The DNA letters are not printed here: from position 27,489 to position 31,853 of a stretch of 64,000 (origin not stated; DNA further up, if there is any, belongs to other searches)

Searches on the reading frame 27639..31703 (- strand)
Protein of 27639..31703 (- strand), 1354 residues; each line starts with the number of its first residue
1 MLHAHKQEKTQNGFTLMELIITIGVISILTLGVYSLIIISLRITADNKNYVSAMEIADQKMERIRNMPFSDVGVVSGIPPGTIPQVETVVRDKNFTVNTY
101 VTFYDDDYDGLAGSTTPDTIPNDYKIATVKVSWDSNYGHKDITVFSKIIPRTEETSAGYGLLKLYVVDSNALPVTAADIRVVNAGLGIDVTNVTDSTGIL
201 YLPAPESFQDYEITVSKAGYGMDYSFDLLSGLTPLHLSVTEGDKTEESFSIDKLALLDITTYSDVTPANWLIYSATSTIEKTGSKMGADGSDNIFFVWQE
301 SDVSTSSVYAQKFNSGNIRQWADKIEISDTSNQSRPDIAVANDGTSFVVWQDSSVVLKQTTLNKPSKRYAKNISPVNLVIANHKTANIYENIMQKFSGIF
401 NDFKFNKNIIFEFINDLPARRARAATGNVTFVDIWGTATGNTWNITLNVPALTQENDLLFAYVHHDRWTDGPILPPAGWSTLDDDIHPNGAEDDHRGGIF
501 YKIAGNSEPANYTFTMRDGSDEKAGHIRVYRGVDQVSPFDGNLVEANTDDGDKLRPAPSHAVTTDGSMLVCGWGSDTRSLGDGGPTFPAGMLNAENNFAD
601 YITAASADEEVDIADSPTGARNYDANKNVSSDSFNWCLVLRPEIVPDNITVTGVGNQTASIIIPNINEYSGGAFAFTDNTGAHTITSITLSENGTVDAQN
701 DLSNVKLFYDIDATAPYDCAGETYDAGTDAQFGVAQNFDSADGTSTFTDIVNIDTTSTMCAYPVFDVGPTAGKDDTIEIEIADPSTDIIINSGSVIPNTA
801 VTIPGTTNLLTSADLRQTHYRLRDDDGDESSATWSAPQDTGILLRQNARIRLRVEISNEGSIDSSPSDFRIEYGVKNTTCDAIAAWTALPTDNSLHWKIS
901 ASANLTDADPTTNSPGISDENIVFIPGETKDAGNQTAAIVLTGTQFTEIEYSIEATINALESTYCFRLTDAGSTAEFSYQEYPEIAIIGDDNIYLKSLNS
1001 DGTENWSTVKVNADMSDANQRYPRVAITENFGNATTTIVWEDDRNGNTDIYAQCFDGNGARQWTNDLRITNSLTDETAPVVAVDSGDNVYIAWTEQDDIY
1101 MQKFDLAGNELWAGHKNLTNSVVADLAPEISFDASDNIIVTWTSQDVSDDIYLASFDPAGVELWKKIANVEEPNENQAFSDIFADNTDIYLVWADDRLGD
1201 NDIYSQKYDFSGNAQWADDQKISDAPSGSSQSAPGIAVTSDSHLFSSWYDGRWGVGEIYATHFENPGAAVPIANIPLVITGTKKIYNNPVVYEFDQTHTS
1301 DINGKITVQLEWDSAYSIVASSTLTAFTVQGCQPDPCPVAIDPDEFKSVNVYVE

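Call 43: search_protein_families(library=pfam, proteins=[window:27639-31703:-])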
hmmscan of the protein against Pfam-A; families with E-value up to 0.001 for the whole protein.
window:27639-31703:- (1354 aa): 1 family
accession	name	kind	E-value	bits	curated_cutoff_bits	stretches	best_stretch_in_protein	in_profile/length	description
PF07963.17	N_methyl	-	7.8e-06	25.7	21.2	1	10-34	3-27/27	Prokaryotic N-terminal methylation motif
